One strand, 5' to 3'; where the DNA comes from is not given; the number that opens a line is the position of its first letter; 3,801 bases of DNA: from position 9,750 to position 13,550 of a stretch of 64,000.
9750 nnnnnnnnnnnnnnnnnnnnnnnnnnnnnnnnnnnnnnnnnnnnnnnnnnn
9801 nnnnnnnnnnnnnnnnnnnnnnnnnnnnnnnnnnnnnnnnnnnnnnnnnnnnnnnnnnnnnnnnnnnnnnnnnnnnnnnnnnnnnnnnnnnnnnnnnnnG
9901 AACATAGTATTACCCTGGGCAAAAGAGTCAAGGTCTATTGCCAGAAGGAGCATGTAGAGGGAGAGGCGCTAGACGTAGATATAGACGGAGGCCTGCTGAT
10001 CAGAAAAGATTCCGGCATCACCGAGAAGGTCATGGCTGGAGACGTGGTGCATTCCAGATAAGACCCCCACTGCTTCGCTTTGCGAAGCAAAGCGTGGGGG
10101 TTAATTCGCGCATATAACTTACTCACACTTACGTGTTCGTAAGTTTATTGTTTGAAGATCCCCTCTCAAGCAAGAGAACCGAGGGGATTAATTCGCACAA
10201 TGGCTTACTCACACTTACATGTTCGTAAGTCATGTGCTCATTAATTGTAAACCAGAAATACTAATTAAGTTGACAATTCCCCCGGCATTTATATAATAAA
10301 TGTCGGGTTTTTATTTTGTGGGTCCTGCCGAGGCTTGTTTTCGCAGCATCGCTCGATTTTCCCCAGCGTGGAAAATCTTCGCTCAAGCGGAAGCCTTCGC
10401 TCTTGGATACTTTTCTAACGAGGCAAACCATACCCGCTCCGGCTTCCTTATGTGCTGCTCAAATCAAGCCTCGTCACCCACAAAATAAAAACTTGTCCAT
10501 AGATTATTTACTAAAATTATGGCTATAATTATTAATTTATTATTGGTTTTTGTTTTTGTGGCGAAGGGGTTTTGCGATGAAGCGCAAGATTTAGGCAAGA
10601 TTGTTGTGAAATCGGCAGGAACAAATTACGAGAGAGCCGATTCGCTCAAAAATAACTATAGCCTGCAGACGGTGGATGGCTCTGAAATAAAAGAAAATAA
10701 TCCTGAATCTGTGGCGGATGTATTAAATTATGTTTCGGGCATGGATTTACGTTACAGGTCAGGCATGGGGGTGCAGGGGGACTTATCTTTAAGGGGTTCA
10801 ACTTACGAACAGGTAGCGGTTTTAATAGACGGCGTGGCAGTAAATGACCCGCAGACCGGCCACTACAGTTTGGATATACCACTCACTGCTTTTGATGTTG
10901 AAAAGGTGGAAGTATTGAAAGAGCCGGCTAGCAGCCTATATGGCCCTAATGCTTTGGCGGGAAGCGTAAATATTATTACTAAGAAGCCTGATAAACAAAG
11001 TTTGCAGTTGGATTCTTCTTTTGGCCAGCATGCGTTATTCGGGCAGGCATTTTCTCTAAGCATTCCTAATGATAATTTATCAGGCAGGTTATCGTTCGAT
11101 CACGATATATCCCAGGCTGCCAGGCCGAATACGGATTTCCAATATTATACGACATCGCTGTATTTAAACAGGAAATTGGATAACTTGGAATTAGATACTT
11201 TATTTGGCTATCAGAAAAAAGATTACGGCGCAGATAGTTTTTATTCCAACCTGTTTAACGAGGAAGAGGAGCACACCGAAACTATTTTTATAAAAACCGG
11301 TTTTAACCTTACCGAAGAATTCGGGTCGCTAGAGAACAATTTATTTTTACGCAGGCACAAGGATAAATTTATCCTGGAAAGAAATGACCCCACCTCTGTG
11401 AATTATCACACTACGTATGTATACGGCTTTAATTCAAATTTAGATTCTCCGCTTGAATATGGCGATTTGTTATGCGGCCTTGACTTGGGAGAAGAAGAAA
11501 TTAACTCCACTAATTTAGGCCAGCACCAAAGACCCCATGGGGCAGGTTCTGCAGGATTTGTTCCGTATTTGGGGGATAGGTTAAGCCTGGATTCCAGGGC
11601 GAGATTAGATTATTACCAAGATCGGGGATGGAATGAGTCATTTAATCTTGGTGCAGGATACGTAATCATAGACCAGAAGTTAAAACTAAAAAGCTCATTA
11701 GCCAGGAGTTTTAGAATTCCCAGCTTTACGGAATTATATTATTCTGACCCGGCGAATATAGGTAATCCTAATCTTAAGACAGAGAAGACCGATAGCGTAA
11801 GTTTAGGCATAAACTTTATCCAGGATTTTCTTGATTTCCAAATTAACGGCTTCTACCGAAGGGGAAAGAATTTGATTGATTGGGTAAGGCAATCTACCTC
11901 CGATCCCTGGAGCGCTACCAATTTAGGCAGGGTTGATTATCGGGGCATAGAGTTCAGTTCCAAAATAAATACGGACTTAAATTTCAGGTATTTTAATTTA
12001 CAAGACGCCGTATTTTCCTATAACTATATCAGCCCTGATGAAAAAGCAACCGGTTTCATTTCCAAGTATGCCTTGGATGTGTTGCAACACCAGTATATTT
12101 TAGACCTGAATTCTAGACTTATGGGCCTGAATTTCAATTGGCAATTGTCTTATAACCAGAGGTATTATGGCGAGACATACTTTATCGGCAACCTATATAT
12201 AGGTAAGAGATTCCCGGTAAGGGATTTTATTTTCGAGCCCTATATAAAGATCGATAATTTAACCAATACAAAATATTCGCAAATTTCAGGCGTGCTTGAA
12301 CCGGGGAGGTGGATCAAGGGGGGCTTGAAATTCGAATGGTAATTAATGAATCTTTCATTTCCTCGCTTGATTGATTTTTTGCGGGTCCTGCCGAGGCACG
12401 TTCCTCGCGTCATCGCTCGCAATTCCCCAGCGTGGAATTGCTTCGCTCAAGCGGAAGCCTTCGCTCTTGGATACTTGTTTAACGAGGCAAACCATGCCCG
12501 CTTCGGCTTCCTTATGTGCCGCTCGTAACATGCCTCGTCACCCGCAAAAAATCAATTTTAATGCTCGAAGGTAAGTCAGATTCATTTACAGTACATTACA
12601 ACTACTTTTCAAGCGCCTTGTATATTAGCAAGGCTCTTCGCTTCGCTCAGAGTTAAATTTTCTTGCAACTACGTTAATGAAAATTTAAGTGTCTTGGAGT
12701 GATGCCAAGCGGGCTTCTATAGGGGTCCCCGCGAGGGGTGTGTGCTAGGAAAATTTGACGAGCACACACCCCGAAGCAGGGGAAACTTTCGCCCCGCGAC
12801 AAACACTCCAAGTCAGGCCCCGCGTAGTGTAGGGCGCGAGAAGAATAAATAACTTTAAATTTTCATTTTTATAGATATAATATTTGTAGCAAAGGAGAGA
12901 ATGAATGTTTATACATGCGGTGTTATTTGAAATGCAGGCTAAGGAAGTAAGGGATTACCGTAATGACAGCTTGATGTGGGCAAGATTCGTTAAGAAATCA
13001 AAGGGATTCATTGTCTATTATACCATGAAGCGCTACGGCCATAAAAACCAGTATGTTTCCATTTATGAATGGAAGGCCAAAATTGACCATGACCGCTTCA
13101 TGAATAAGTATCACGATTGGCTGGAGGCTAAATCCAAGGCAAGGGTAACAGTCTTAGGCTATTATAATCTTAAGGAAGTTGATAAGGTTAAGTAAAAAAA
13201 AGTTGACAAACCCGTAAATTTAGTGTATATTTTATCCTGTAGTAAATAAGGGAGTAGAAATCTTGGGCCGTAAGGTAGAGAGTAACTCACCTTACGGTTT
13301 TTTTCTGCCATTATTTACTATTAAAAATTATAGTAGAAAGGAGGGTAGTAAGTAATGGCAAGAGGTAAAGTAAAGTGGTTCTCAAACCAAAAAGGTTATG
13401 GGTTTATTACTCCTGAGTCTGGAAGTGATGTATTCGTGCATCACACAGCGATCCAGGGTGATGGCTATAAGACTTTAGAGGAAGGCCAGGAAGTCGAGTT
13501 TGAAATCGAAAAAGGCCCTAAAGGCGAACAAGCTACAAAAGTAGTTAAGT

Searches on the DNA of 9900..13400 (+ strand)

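Call 6: search_rna_families(source=window, start=9900, end=13400, threshold=evalue, max_evalue=10, show_alignments=3)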
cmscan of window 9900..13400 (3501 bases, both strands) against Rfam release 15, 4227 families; matches with E-value up to 10: 4.
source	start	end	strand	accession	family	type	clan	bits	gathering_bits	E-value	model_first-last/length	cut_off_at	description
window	13288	13377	+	RF03933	MIR6445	Gene; miRNA;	-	19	100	3.1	1-117/117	no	MIR6445 microRNA precursor family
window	10467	10571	+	RF04147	MIR6224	Gene; miRNA;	-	17.8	171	3.1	1-176/176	no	MIR6224 microRNA precursor family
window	10280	10379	-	RF03073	RT-19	Gene; sRNA;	-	17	78.3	4.6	1-99/99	no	RT-19 RNA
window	11609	11719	-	RF02694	RalA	Gene; sRNA;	-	15.2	170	4.5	1-179/179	no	RalR antitoxin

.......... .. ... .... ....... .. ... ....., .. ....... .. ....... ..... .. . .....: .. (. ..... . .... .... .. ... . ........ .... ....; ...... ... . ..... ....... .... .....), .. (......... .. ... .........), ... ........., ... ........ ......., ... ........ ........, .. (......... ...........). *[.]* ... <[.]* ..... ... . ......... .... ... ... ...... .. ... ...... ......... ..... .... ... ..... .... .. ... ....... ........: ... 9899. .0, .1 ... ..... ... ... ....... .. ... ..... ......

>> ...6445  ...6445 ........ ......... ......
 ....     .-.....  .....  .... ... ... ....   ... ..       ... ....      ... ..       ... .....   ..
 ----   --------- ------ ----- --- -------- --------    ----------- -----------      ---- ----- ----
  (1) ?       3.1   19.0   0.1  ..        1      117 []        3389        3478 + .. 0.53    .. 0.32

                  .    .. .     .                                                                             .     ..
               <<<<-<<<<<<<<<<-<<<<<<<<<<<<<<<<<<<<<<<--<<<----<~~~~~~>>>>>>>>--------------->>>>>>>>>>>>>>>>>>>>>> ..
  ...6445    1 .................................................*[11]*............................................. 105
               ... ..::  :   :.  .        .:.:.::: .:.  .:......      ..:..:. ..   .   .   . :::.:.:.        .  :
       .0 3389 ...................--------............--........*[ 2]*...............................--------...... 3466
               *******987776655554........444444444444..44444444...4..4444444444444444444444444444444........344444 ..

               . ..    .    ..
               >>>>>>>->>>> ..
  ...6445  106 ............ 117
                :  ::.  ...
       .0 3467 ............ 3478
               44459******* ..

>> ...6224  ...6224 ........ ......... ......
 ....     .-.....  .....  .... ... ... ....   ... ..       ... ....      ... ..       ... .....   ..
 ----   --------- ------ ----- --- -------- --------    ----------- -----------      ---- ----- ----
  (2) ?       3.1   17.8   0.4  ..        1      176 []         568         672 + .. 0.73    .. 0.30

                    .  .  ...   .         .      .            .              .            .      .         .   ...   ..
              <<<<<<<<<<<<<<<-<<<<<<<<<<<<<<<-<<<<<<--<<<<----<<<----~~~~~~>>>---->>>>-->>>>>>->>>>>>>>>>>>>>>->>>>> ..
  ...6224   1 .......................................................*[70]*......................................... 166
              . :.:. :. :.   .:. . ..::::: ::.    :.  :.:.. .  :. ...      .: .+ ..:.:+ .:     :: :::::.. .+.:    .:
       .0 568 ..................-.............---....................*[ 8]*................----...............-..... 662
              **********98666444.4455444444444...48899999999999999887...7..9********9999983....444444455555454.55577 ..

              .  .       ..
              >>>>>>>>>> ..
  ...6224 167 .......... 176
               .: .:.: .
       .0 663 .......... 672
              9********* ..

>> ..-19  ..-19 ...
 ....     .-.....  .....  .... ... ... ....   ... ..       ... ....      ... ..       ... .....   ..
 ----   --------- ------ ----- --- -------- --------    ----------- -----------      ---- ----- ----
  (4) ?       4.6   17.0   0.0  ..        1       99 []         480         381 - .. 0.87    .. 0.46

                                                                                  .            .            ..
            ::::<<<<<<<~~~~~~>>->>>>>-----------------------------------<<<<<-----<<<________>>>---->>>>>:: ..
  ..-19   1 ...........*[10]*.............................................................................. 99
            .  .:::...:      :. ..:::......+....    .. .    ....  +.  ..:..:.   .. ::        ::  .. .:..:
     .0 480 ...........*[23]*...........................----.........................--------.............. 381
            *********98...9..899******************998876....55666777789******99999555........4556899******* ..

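Call 29: build_rna_model(alignment_id=A2, structure=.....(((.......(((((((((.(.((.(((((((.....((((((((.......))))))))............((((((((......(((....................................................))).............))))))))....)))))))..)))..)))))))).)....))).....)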
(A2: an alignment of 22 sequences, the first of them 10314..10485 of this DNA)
Model R1 built from alignment A2 (22 sequences, 210 columns); structure: as given.
model positions 174; base pairs 41; branch points 1; effective number of sequences 2.36; information 0.59 bits per position. Calibrated on 0.2 Mb of random sequence (short: E-values are rough).
structure used (alignment columns):
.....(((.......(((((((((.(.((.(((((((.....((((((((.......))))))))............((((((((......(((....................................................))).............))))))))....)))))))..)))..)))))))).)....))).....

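Call 30: search_with_rna_model(model_id=R1, sources=[window, L001, L002, L003, L004, L005, L006, L007, L008, L009, L010, L011, L012, L013, L014, L015, L016, L017, L018, L019, L020, L021, L022], max_evalue=1)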
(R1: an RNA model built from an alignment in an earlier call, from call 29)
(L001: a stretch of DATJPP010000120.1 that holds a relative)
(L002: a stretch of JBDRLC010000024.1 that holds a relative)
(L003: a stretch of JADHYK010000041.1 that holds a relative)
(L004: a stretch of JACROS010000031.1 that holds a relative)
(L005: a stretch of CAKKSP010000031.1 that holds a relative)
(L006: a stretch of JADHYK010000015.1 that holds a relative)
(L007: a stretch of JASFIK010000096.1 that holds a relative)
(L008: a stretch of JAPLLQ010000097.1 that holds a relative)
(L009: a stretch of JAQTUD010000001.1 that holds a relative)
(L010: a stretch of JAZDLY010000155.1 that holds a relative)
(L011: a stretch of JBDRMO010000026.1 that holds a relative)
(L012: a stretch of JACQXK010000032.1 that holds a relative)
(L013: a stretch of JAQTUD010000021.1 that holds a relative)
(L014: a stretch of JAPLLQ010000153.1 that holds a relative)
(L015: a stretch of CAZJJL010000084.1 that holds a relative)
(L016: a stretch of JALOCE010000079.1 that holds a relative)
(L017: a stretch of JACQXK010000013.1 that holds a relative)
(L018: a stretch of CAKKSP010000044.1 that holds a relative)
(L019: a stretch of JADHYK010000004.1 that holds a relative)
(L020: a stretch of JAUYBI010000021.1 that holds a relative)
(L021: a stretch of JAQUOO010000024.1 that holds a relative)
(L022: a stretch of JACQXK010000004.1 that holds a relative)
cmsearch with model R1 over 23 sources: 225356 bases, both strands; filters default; matches with E-value up to 1: 30.
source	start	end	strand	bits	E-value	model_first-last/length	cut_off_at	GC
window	10314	10485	+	174.7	6.1e-45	1-174/174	no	0.52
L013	4465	4637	+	172.8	2e-44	1-174/174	no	0.59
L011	5802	5975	+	170.5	8.4e-44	1-174/174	no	0.55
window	12377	12549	+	168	4e-43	1-174/174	no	0.57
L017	7256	7425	+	166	1.4e-42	1-174/174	no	0.5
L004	3960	4129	-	164.8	2.9e-42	1-174/174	no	0.49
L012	836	1005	-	162.5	1.2e-41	1-174/174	no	0.51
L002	3581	3754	-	160.2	5.1e-41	1-174/174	no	0.56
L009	7000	7169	-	157.2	3.1e-40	1-174/174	no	0.6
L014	1254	1427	+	150.8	1.7e-38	1-174/174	no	0.57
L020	3195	3363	-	149.8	3.3e-38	1-174/174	no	0.57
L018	2598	2769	-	149.4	4.1e-38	1-174/174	no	0.53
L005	4904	5072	-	146.5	2.5e-37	1-174/174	no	0.56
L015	399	571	+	142.5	3e-36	1-174/174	no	0.61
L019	3418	3623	-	140.9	7.9e-36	1-174/174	no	0.6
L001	1088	1262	-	140.4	1.1e-35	1-174/174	no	0.58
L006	4450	4655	+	139.1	2.5e-35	1-174/174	no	0.59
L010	1796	1960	-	135.1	2.9e-34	1-174/174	no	0.6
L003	1966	2170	-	129.7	8.5e-33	1-174/174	no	0.6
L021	691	896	+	128.9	1.4e-32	1-174/174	no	0.59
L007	2453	2623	-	128.7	1.5e-32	1-174/174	no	0.56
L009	6756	6958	+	121.8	1.1e-30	1-174/174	no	0.6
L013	4720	4920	-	119.3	5.3e-30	1-174/174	no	0.61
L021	3956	4128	-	105.9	2.2e-26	1-174/174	no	0.61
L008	1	105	-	82.2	5.3e-20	1-106/174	3'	0.53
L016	7902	8000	+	75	4.6e-18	1-100/174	3'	0.6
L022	4643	4808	+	74.6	6.2e-18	1-174/174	no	0.47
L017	7255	7425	-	32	1.8e-06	1-174/174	no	0.5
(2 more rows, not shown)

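Call 42: search_with_rna_model(model_id=R1, sources=[L023, L024, L025, L027, L028, L029, L030], max_evalue=1)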
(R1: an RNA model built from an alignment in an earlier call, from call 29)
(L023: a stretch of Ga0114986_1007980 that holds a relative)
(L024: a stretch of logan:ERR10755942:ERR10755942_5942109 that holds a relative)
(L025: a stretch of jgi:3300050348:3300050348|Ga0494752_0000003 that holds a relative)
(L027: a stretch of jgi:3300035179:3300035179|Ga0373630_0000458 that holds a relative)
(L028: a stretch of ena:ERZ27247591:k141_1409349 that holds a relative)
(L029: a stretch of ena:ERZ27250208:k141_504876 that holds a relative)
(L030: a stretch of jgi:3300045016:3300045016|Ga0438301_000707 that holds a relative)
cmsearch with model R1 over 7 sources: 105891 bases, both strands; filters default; matches with E-value up to 1: 2.
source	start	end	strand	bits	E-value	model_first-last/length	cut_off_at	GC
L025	13481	13654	+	168.3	1.5e-43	1-174/174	no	0.52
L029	755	919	+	45.4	2.1e-10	1-174/174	no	0.51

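Call 57: search_with_rna_model(model_id=R1, sources=[window, L001, L002, L003, L004, L005, L006, L007, L009, L010, L011, L012, L013, L014, L015, L017, L018, L019, L020, L021, L025, L029, L023], max_evalue=1e-8, make_alignment=true)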
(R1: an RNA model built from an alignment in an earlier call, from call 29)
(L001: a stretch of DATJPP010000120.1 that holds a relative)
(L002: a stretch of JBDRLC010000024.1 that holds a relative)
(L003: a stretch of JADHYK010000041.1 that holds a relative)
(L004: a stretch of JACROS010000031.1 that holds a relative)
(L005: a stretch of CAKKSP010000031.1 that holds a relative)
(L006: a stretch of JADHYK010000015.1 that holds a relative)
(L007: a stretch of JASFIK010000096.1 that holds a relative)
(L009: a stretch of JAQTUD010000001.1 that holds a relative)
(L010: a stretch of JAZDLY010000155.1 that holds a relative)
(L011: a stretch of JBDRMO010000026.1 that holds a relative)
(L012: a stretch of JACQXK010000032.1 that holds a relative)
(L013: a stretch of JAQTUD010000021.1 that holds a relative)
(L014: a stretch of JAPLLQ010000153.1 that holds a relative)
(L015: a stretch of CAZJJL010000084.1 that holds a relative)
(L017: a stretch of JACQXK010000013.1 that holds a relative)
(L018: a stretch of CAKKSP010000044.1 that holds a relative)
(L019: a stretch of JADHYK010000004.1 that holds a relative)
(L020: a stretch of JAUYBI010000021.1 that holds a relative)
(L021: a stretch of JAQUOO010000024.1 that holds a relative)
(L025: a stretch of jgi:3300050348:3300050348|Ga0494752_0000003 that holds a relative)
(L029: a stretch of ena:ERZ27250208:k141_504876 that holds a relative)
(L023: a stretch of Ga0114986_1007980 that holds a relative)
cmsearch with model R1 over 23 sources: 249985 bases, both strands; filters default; matches with E-value up to 1e-8: 27.
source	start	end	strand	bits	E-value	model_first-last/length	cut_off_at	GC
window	10314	10485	+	174.7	6.7e-45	1-174/174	no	0.52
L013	4465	4637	+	172.8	2.2e-44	1-174/174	no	0.59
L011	5802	5975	+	170.5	9.3e-44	1-174/174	no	0.55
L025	13481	13654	+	168.3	3.6e-43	1-174/174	no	0.52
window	12377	12549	+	168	4.4e-43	1-174/174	no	0.57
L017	7256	7425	+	166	1.6e-42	1-174/174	no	0.5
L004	3960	4129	-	164.8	3.2e-42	1-174/174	no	0.49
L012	836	1005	-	162.5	1.4e-41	1-174/174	no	0.51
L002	3581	3754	-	160.2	5.7e-41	1-174/174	no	0.56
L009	7000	7169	-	157.2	3.5e-40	1-174/174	no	0.6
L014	1254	1427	+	150.8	1.9e-38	1-174/174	no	0.57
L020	3195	3363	-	149.8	3.7e-38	1-174/174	no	0.57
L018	2598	2769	-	149.4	4.6e-38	1-174/174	no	0.53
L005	4904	5072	-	146.5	2.7e-37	1-174/174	no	0.56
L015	399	571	+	142.5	3.3e-36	1-174/174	no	0.61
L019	3418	3623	-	140.9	8.7e-36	1-174/174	no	0.6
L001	1088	1262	-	140.4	1.2e-35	1-174/174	no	0.58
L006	4450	4655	+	139.1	2.8e-35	1-174/174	no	0.59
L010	1796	1960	-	135.1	3.3e-34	1-174/174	no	0.6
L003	1966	2170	-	129.7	9.4e-33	1-174/174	no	0.6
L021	691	896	+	128.9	1.6e-32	1-174/174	no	0.59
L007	2453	2623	-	128.7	1.7e-32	1-174/174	no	0.56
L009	6756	6958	+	121.8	1.2e-30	1-174/174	no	0.6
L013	4720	4920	-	119.3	5.8e-30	1-174/174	no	0.61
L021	3956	4128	-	105.9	2.5e-26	1-174/174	no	0.61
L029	755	919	+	45.4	4.9e-10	1-174/174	no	0.51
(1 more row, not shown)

Alignment A5: 27 matches aligned to the model, 212 columns, each read 5' to 3' on its own strand. Consensus structure (alignment columns), stored with it:
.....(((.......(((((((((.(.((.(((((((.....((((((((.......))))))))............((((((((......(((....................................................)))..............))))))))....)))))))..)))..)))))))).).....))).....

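Call 72: search_with_rna_model(model_id=R1, sources=[L031, L032, L033, L026, L023], max_evalue=1)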
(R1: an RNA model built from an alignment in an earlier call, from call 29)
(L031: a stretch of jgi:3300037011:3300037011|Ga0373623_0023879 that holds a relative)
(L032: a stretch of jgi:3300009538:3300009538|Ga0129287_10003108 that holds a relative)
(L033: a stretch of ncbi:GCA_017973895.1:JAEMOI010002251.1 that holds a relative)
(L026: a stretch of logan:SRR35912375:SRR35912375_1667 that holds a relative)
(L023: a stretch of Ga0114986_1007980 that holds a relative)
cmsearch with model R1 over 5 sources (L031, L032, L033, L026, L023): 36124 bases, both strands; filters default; matches with E-value up to 1: 1.
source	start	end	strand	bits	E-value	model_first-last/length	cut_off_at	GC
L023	1958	1968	+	7.9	0.93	49-59/174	no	0.82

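Call 77: search_dna_similar(query=window:10307-10492:+, collection=plasmids, mode=distant, max_evalue=0.01, max_rows=10)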
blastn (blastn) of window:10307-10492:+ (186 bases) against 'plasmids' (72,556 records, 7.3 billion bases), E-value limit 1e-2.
No match.

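Call 78: search_dna_similar(query=window:10307-10492:+, collection=phages, mode=distant, max_evalue=0.01, max_rows=10)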
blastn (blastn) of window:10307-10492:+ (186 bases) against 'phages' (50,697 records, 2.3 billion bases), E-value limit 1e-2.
No match.

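Call 93: search_with_rna_model(model_id=R1, source=window, filters=off, max_evalue=0.5)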
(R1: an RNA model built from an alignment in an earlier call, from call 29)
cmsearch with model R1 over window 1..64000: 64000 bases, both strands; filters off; matches with E-value up to 0.5: 11.
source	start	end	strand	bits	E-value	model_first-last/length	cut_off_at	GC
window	10314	10485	+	174.7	1.7e-45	1-174/174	no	0.52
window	12377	12549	+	168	1.1e-43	1-174/174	no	0.57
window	37627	37830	+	132.3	4.7e-34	1-174/174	no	0.57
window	12681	12827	-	18.6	0.0022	1-174/174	no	0.56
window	10314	10488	-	14.3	0.031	1-174/174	no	0.51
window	29180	29249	+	11.8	0.15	1-174/174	no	0.29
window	12377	12552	-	11.8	0.15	1-174/174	no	0.56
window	25053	25094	-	11.5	0.18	1-174/174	no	0.45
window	23182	23264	+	11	0.25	1-174/174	no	0.36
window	23182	23264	-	10.9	0.26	1-174/174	no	0.36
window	55939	56030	+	10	0.44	1-174/174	no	0.37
